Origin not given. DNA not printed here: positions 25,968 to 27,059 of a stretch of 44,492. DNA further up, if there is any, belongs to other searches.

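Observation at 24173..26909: Short divergent MTHFR-like gene directly coupled to bifurcating-type etfBA: candidate Etf-dependent methylene-THF reductase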

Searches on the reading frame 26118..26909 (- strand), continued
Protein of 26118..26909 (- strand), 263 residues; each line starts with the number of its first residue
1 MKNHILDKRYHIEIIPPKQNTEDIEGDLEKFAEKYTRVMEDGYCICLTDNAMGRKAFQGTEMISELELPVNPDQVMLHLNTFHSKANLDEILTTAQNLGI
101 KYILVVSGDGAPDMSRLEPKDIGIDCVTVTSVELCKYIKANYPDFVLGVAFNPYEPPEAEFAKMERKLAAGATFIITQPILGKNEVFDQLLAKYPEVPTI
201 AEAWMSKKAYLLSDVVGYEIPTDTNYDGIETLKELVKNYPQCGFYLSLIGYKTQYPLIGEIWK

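Call 31: search_solved_structures(query=A1, max_evalue=1, show_alignments=4)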
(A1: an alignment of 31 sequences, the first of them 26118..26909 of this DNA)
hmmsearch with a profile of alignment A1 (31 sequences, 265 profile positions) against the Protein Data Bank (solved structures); distinct sequences matched with E-value up to 1: 9.
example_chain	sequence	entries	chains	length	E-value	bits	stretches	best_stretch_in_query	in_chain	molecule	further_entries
6fnu_A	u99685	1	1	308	1.4e-09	40.9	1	67-186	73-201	Methylenetetrahydrofolate reductase 1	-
6fcx_A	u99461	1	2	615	5.3e-06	29.2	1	86-188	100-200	Methylenetetrahydrofolate reductase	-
8qa4_A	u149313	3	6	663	6.3e-06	29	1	86-188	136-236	Methylenetetrahydrofolate reductase (NADPH)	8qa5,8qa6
8uy2_A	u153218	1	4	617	1.9e-05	27.4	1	33-188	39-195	Methylenetetrahydrofolate reductase-like protein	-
8uy1_D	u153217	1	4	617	2.1e-05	27.3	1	34-188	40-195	Methylenetetrahydrofolate reductase-like protein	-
1v93_A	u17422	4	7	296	0.00027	23.6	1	76-186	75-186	5,10-Methylenetetrahydrofolate reductase | Methylenetetrahydrofolate reductase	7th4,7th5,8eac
3apt_A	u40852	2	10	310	0.00031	23.5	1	76-186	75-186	Methylenetetrahydrofolate reductase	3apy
5ume_A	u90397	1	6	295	0.43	13.1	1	84-184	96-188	5,10-methylenetetrahydrofolate reductase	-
6to3_AAA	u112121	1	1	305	0.59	12.7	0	185-221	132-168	Glutathione transferase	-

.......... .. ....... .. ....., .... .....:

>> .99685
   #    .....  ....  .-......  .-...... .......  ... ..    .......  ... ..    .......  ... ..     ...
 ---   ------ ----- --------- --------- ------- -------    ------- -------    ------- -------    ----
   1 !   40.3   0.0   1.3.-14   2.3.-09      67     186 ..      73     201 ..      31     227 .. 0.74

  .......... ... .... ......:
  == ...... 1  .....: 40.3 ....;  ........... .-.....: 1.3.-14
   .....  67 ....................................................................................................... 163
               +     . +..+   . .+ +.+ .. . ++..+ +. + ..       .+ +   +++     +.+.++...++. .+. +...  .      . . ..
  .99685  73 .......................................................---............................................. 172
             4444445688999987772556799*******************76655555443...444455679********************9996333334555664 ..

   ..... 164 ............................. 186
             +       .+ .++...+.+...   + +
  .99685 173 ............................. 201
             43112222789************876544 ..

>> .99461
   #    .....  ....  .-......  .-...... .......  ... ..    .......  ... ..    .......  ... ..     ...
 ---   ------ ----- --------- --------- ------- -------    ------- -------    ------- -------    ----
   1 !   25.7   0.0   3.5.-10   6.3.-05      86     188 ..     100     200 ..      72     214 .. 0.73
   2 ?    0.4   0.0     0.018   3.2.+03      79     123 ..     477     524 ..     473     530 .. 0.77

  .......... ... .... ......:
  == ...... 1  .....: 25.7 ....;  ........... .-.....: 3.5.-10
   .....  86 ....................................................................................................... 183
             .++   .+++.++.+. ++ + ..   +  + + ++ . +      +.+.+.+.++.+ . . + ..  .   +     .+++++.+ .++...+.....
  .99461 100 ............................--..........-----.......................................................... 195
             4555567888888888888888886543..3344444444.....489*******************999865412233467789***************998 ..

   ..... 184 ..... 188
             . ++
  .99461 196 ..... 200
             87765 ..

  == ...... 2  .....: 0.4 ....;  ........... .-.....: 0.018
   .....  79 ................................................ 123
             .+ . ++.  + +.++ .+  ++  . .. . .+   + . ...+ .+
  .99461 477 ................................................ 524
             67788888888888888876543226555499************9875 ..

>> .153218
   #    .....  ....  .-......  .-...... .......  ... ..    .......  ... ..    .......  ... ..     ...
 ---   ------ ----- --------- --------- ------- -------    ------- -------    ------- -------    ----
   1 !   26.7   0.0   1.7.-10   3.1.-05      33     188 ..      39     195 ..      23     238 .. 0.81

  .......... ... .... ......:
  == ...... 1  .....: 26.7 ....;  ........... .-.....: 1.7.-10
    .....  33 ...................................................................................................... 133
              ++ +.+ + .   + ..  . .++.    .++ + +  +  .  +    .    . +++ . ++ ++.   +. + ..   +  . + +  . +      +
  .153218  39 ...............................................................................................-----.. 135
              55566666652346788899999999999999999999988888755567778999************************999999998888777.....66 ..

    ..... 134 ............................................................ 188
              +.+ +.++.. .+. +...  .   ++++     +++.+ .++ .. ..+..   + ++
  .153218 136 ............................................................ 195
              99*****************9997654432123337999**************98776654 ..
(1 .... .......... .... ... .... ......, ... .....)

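Call 33: search_protein_representatives(protein=window:26118-26909:-)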
Query: 263 residues. Proteins with E-value up to 0.001 (for the whole library): 112; up to 1e-10: 64; up to 1e-30: 25. The best 112 are listed.
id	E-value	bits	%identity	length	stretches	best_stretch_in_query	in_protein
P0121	3.8e-73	262.5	46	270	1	2-262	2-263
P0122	5.5e-66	239.1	49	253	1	10-258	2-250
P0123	2.7e-61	223.7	46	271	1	2-255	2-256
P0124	2.7e-55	204.0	45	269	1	5-256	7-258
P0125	1.8e-52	194.8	42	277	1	8-253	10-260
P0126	6.6e-52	192.9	52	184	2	7-109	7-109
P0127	1.4e-51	191.8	49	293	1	4-249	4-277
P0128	4.0e-50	187.1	51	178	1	5-177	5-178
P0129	1.1e-48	182.3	48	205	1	69-262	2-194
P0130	7.8e-48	179.6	40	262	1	7-255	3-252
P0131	2.4e-47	177.9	40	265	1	12-261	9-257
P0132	1.4e-46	175.4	40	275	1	9-255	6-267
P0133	2.8e-42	161.3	44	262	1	6-213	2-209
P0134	5.9e-41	157.0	43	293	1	9-192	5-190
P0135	6.6e-40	153.6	41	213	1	52-255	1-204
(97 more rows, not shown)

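Call 35: find_related_loci(query=A2, collection=genome_contigs, flank=8000)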
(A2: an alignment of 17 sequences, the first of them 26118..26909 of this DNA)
Query A2 (263 aa) in genome_contigs; peptide patterns used: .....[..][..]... (x = any residue, [..] = any of these).
599 stretches matched a pattern (row limit reached: there are more); 421 encode a relative of the query (tblastn E <= 1e-3); the best 80 are kept; 80 distinct loci.
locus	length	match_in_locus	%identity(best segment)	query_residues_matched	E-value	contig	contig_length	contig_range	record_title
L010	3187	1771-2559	81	1-263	2e-153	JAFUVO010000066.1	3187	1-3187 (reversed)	MAG: Oscillospiraceae bacterium isolate RGIG4865 Roe_deer_Rumen-1__c77011, whole genome shotgun sequence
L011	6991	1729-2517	64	1-262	1e-116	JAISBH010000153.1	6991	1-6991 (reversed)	MAG: Oscillospiraceae bacterium isolate Gx481_bin194 k119_2885565, whole genome shotgun sequence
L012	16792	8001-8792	65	1-262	4e-116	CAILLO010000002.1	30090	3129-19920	MAG: uncultured Clostridiales bacterium isolate AlinenLipids_bin-6025 genome assembly, contig: bin-6025:02/82, whole gen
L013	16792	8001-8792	61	1-263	8e-116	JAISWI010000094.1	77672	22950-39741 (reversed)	MAG: Oscillospiraceae bacterium isolate Nc350_bin118 k119_3173874, whole genome shotgun sequence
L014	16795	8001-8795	65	1-262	1e-114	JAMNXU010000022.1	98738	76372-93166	MAG: Bacillota bacterium isolate Bin_1 Bin_1_scaffold_222, whole genome shotgun sequence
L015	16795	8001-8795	63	1-262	2e-111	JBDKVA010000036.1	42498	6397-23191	MAG: Clostridiaceae bacterium isolate 8_bin.75 c_000000150752, whole genome shotgun sequence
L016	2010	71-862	64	1-262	5e-118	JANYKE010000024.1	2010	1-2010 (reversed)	MAG: Eubacteriales bacterium isolate GL140_5_metabinner_133_sub GL140_5_k141_155072, whole genome shotgun sequence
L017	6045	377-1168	61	1-262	3e-111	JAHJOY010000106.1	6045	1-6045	MAG: bacterium isolate Old_saline_planktonic.mb.52 Old_saline_plankto.mb.52_k141_257520, whole genome shotgun sequence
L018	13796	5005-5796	63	1-262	3e-111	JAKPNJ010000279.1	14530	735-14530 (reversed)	MAG: Bacillota bacterium isolate JPAS_metabat.87 k141_195846, whole genome shotgun sequence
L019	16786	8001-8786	63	3-262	6e-111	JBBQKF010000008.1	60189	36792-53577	MAG: Saccharofermentanales bacterium isolate Co_metawrap_631 Cmw_631_k141_27743728_length_60189_cov_17.9977, whole genom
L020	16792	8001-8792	62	1-262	1e-110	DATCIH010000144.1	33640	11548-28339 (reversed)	MAG TPA_asm: Clostridiaceae bacterium isolate SMAG_U7854 k141_121482, whole genome shotgun sequence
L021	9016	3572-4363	64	1-262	2e-110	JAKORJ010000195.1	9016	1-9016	MAG: Bacillota bacterium isolate all_maxbin.301 k201_1717781, whole genome shotgun sequence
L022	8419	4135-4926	62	1-262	2e-110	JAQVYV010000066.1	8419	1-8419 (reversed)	MAG: Eubacteriales bacterium isolate STF2_158 NODE_27199_length_8419_cov_6.251327_Sandtown_F2, whole genome shotgun sequ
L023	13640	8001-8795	61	1-262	3e-110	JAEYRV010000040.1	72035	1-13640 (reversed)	MAG: Bacillota bacterium isolate OH_CBB_73 k127_1622509, whole genome shotgun sequence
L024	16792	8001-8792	63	1-262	2e-110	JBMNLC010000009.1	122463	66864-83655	MAG: Clostridia bacterium isolate SBF912LR0HQ0075 contig_55551, whole genome shotgun sequence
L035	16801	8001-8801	62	1-263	2e-107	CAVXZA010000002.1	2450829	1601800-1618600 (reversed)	MAG: uncultured Clostridia bacterium isolate MFD03804.bin.1.6 genome assembly, contig: contig_1162, whole genome shotgun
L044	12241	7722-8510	60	1-262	1e-105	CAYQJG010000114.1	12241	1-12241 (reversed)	MAG TPA_asm: uncultured Lentisphaerales bacterium isolate SRP272421_co3_191 genome assembly, contig: NODE_15229_length_1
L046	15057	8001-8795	59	1-262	3e-105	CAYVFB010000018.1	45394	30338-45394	MAG TPA_asm: uncultured Ruminiclostridium sp. isolate SRP192927_co6_391 genome assembly, contig: NODE_1188_length_45394_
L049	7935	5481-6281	61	1-263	5e-105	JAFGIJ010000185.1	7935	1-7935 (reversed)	MAG: Clostridia bacterium isolate Zod_Metabat.2 k87_6835524, whole genome shotgun sequence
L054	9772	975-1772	62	1-263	7e-104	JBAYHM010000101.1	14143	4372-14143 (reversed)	MAG: Treponemataceae bacterium isolate SO_2016_GW1_15 scaffold07501_OW334_2016, whole genome shotgun sequence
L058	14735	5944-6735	58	1-263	2e-102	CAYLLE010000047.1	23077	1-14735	MAG TPA_asm: uncultured Spirochaetales bacterium isolate SRP252850_co1_158 genome assembly, contig: NODE_3953_length_230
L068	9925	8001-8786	57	1-263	1e-99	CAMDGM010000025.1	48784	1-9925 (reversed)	MAG: PVC group bacterium isolate MiH-14oct19-188 genome assembly, contig: MiH-14oct19-C1154, whole genome shotgun sequen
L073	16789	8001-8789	58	1-261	2e-99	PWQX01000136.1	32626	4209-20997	MAG: Spirochaetaceae bacterium isolate CSSed10_65m CS-Sed10-C1718, whole genome shotgun sequence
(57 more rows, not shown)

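Call 40: predict_structure(alignment_id=A1)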
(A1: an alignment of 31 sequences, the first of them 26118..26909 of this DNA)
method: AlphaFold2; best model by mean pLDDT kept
length: 263 residues; sequences in the alignment: 31
mean_pLDDT: 84.1   pTM: 0.85
mean pLDDT of the five models: 84.1, 83.8, 78.8, 78.7, 77.7
residues with pLDDT >= 90: 120; 70-90: 101; 50-70: 36; < 50: 6
segments of 3 or more residues with pLDDT < 50: 214-217
pLDDT, mean of each block of 10 residues (from residue 1): 79 85 89 91 84 71 93 91 88 95 82 79 84 94 96 90 97 92 91 97 70 51 67 88 81 69 49
secondary structure, 60 per line:
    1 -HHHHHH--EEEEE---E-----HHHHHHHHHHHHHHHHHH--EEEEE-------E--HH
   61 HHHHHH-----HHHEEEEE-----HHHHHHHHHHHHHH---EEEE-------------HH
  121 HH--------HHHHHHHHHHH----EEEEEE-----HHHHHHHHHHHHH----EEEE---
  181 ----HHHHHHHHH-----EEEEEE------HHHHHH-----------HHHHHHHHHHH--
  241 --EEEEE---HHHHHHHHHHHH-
elements in order: H2-7 E10-14 H24-41 E44-48 H59-66 E75-79 H85-98 E102-105 H119-122 H131-141 E146-151 H157-169 E174-177 H185-193 E199-204 H211-216 H228-238 E243-247 H251-262

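Call 44: fold_search(model_id=the predicted structure, library=pdb)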
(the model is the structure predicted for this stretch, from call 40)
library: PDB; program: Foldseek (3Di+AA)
matches with E <= 10: 1937; with E <= 0.001: 367
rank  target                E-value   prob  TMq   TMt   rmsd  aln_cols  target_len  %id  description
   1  8uy1_C                1.3e-12  1.00  0.74  0.36   4.3       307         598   19  Methylenetetrahydrofolate reductase from Chaetomium thermophilum DSM 1495, Active (R) State (released 2024-06-19)
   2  8uy1_D                1.6e-12  1.00  0.70  0.34   4.2       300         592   17  Methylenetetrahydrofolate reductase from Chaetomium thermophilum DSM 1495, Active (R) State (released 2024-06-19)
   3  6fnu                  6.4e-12  1.00  0.72  0.65   4.9       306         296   22  Structure of S. cerevisiae Methylenetetrahydrofolate reductase 1, catalytic domain (released 2018-03-07)
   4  5ume_D                1.9e-11  1.00  0.65  0.60   5.3       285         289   17  Crystal Structure of 5,10-Methylenetetrahydrofolate Reductase MetF from Haemophilus influenzae (released 2017-02-22)
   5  5ume_F                4.1e-11  1.00  0.68  0.64   5.4       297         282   15  Crystal Structure of 5,10-Methylenetetrahydrofolate Reductase MetF from Haemophilus influenzae (released 2017-02-22)
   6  5ume_A                8.6e-11  1.00  0.66  0.62   5.3       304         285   18  Crystal Structure of 5,10-Methylenetetrahydrofolate Reductase MetF from Haemophilus influenzae (released 2017-02-22)
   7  5ume_C                1.5e-10  1.00  0.65  0.60   5.7       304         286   17  Crystal Structure of 5,10-Methylenetetrahydrofolate Reductase MetF from Haemophilus influenzae (released 2017-02-22)
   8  3ijd_A                4.8e-09  1.00  0.67  0.62   4.8       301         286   15  Uncharacterized protein Cthe_2304 from Clostridium thermocellum binds two copies of 5-methyl-5,6,7,8-tetrahydrofolic a (released 2009-09-01)
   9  7wmz_D                1.1e-08  1.00  0.61  0.57   6.0       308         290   12  Crystal structure of methylenetetrahydrofolate reductase MSMEG_6649 from Mycobacterium smegmatis with NADH (released 2023-01-25)
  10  3ijd_B                1.1e-08  1.00  0.62  0.58   5.2       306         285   15  Uncharacterized protein Cthe_2304 from Clostridium thermocellum binds two copies of 5-methyl-5,6,7,8-tetrahydrofolic a (released 2009-09-01)
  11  7wmz_B                1.3e-08  1.00  0.62  0.57   6.1       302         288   13  Crystal structure of methylenetetrahydrofolate reductase MSMEG_6649 from Mycobacterium smegmatis with NADH (released 2023-01-25)
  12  7wmz_C                2.0e-08  1.00  0.63  0.58   5.8       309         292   13  Crystal structure of methylenetetrahydrofolate reductase MSMEG_6649 from Mycobacterium smegmatis with NADH (released 2023-01-25)
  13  8qpj_B                2.4e-08  1.00  0.60  0.54   5.7       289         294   14  FAD-independent Methylene-Tetrahydrofolate Reductase Mutant E9Q from Mycobacterium hassiacum (released 2024-05-29)
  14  7wmz_A                3.2e-08  1.00  0.62  0.57   6.1       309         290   14  Crystal structure of methylenetetrahydrofolate reductase MSMEG_6649 from Mycobacterium smegmatis with NADH (released 2023-01-25)
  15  7wmz_E                3.4e-08  1.00  0.61  0.56   6.0       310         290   13  Crystal structure of methylenetetrahydrofolate reductase MSMEG_6649 from Mycobacterium smegmatis with NADH (released 2023-01-25)
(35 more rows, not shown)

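Call 45: find_encoding_contigs(protein=P0005, flank=10000, max_places=3)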
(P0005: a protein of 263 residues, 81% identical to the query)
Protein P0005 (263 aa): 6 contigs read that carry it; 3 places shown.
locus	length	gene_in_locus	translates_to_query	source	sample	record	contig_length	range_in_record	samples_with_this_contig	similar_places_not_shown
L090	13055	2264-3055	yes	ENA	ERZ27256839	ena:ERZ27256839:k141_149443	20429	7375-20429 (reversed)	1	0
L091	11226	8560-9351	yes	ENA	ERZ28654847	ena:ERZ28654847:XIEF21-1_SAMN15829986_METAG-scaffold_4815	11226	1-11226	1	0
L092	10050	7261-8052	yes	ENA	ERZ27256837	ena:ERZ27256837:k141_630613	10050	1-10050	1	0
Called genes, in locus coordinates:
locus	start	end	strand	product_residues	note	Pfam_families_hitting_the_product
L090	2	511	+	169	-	?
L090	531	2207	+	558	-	PF01268:FTHFS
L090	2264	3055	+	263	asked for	PF02219:MTHFR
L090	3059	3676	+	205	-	PF04961:FTCD_C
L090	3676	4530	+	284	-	PF00763:THF_DHG_CYH, PF02882:THF_DHG_CYH_C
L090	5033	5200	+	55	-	-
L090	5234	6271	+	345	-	PF00389:2-Hacid_dh, PF02826:2-Hacid_dh_C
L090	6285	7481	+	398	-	PF00753:Lactamase_B, PF19583:ODP, PF12706:Lactamase_B_2 (weak), PF00258:Flavodoxin_1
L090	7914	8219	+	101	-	PF04221:RelB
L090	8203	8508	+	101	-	-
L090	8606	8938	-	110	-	-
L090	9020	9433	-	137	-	PF12641:Flavodoxin_3 (weak), PF12724:Flavodoxin_5 (weak)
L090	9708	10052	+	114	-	PF01638:HxlR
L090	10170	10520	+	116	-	PF01966:HD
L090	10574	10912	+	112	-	PF00881:Nitroreductase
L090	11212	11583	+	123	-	-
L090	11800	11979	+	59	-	-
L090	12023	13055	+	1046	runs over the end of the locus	PF04313:HSDR_N, PF04851:ResIII, PF18766:SWI2_SNF2, PF22679:T1R_D3-like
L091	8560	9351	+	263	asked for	PF02219:MTHFR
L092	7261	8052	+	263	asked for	PF02219:MTHFR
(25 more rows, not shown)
